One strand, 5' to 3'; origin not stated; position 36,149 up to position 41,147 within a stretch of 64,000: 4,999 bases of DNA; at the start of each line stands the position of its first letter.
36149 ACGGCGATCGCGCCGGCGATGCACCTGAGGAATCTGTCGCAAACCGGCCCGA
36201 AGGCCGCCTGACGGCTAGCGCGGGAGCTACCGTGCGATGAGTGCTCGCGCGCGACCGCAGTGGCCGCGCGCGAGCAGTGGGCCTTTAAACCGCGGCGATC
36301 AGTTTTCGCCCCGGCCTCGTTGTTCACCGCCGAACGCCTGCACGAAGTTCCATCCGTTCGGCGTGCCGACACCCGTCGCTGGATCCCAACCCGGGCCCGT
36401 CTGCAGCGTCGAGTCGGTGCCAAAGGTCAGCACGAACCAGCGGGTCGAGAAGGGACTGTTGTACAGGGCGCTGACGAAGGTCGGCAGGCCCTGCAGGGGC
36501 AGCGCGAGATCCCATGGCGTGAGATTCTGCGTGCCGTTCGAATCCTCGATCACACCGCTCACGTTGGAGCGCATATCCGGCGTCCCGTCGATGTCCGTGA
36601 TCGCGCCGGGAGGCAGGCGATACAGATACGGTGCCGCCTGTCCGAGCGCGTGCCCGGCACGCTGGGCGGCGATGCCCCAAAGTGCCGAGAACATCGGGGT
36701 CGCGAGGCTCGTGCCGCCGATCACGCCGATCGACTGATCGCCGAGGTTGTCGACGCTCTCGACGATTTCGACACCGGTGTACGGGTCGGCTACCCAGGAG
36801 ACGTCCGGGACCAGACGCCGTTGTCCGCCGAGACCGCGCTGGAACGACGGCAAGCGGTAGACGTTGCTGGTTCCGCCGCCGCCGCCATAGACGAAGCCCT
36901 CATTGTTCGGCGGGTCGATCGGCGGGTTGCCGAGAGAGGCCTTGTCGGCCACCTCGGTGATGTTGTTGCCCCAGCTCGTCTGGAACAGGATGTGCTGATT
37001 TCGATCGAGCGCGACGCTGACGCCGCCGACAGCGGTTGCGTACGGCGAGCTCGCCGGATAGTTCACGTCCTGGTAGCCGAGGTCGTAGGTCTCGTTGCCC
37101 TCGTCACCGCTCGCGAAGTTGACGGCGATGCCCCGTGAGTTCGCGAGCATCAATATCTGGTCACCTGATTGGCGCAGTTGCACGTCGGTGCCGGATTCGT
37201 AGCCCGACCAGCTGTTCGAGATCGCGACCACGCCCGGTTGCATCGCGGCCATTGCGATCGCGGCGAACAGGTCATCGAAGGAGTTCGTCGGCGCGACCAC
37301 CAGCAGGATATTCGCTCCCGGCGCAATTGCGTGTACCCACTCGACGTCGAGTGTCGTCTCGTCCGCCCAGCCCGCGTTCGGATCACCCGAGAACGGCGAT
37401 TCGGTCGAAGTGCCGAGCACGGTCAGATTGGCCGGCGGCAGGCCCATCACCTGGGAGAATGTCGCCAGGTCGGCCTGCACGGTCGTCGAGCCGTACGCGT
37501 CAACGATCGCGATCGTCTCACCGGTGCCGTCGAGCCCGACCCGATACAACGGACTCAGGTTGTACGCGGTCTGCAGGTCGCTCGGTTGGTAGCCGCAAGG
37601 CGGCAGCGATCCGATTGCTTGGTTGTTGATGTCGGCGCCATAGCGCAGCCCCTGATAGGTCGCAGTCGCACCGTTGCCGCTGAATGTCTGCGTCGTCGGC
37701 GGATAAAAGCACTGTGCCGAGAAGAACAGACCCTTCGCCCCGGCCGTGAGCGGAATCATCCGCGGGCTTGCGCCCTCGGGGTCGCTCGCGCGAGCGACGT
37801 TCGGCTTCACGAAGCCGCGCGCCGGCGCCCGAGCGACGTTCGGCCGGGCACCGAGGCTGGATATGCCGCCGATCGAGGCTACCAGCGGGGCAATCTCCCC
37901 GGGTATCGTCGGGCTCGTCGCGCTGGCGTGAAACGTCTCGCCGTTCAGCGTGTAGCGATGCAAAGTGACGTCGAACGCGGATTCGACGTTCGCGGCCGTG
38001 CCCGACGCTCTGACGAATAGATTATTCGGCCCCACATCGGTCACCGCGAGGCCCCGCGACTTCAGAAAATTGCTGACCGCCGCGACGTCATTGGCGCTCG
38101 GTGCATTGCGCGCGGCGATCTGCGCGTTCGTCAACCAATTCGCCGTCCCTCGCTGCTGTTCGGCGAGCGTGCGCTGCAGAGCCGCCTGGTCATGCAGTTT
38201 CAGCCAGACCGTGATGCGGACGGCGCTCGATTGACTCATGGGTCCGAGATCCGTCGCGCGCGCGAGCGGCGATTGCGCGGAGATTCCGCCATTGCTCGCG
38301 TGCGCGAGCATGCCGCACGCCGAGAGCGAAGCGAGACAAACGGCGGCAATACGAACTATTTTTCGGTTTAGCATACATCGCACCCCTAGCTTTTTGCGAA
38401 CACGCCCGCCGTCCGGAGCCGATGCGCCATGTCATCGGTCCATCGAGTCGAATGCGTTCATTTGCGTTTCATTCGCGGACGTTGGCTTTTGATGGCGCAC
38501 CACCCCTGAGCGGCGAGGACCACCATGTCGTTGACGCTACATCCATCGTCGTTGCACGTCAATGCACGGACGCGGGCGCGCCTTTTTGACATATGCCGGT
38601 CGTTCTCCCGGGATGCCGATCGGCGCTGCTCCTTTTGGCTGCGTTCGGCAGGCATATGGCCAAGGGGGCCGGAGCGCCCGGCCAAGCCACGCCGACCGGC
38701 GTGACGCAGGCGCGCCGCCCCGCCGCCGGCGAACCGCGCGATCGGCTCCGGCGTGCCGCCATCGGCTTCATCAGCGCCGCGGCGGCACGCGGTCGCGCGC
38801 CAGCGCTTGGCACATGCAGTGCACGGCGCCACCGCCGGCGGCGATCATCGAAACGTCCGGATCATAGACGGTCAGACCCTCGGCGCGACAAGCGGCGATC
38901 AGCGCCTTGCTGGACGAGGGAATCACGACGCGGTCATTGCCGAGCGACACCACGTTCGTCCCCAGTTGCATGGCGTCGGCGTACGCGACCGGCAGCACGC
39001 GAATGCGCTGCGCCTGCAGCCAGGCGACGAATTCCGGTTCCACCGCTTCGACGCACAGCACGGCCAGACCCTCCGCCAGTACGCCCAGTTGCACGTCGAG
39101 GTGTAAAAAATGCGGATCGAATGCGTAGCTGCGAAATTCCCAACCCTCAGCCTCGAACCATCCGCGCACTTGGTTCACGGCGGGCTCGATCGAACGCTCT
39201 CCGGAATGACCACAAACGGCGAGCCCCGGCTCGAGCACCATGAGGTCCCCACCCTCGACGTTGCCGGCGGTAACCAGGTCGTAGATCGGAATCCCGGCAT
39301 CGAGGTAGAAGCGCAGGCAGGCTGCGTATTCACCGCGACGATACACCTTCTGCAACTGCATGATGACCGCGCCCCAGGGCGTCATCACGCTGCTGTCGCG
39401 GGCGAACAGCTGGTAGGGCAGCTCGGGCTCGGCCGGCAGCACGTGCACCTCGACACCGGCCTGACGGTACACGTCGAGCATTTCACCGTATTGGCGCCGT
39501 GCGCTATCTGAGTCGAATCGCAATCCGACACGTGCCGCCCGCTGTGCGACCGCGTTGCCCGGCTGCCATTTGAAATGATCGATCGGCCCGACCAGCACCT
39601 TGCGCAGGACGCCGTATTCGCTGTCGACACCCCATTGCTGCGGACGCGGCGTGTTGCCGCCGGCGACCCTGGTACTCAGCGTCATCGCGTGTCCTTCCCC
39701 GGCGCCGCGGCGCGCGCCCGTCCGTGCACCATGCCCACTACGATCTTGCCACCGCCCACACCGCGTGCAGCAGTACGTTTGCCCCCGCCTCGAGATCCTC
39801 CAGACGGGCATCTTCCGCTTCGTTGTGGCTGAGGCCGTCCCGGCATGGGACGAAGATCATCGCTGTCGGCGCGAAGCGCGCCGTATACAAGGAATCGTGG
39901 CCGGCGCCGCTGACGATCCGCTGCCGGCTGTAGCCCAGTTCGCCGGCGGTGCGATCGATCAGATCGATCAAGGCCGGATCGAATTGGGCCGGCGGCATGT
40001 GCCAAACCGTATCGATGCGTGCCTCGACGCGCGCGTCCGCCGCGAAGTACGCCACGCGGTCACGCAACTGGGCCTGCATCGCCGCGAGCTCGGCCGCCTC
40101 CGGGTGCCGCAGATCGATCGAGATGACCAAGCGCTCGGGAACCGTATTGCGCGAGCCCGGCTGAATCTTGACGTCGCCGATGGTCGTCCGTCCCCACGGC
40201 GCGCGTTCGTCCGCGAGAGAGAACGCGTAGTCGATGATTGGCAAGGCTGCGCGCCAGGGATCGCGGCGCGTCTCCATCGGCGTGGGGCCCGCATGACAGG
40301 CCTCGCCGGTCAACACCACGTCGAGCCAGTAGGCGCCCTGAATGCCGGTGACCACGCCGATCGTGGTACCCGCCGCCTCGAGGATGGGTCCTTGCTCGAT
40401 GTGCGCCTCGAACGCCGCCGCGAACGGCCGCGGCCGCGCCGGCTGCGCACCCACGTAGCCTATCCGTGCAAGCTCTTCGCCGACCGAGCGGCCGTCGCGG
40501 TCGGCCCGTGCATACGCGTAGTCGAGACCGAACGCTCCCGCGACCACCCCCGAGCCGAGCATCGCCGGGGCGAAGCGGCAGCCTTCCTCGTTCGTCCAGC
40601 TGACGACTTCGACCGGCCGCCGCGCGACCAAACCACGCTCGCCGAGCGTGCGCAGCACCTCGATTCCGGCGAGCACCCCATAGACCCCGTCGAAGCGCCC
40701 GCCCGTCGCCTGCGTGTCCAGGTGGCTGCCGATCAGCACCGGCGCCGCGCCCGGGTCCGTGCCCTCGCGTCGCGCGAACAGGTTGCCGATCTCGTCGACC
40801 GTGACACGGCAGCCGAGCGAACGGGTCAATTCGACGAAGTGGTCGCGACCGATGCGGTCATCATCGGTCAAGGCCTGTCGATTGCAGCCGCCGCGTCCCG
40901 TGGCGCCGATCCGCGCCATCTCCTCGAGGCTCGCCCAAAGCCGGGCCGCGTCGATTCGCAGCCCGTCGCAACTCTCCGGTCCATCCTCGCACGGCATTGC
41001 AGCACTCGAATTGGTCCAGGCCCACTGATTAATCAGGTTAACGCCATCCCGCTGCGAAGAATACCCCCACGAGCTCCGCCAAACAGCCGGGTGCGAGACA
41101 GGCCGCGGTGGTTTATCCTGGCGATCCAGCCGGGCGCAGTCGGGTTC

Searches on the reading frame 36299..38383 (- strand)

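Call 9: search_protein_families(library=pfam, proteins=[window:36299-38383:-], max_evalue=0.001)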
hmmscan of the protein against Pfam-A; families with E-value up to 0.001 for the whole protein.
window:36299-38383:- (694 aa): 2 families
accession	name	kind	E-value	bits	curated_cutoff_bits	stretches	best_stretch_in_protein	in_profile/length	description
PF09286.16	Pro-kuma_activ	-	8.7e-25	88.1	23.5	1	43-176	3-142/143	Pro-kumamolisin, activation domain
PF00082.27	Peptidase_S8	-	5.7e-09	36.1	21.8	1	347-575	71-256/288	Subtilase family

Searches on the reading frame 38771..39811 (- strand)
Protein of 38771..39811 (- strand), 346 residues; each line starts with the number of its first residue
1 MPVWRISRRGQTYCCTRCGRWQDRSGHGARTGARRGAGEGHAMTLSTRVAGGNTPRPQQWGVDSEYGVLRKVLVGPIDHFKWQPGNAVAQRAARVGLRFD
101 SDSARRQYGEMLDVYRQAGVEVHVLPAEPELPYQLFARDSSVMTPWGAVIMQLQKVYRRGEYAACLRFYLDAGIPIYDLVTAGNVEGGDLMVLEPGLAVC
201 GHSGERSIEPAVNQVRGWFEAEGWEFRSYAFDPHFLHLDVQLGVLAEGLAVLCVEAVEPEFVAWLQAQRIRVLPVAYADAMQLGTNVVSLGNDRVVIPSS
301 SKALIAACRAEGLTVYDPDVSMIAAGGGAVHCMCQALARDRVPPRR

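Call 9: search_protein_families(library=pfam, proteins=[window:38771-39811:-], max_evalue=0.001)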
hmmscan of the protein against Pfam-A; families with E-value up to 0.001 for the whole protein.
window:38771-39811:- (346 aa): 2 families
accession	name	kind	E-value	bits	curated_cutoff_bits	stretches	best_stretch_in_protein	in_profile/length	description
PF19420.4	DDAH_eukar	-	7.7e-18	65.2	23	1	102-335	26-288/291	N,N dimethylarginine dimethylhydrolase, eukaryotic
PF02274.22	ADI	-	8.3e-11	42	22.8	1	130-215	120-215/377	Arginine deiminase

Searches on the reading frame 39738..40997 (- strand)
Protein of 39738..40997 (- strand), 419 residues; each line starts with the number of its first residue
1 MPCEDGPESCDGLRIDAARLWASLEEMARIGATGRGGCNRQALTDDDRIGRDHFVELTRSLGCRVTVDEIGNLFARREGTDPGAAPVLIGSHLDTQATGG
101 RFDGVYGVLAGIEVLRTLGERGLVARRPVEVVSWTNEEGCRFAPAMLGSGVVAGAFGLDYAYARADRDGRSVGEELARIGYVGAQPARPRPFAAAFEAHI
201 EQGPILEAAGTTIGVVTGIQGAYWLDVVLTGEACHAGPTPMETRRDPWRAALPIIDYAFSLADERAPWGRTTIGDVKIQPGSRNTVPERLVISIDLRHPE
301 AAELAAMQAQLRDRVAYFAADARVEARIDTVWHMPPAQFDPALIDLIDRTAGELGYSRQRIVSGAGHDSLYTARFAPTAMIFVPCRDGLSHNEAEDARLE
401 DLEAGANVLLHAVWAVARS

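Call 9: search_protein_families(library=pfam, proteins=[window:39738-40997:-], max_evalue=0.001)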
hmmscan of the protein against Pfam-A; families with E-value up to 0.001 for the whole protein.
window:39738-40997:- (419 aa): 2 families
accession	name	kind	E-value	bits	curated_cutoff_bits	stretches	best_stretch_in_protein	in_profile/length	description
PF01546.33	Peptidase_M20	-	1.1e-26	94.5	24.6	1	88-413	1-204/206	Peptidase family M20/M25/M40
PF04389.22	Peptidase_M28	-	1.2e-05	25.5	21.3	1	72-149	1-73/193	Peptidase family M28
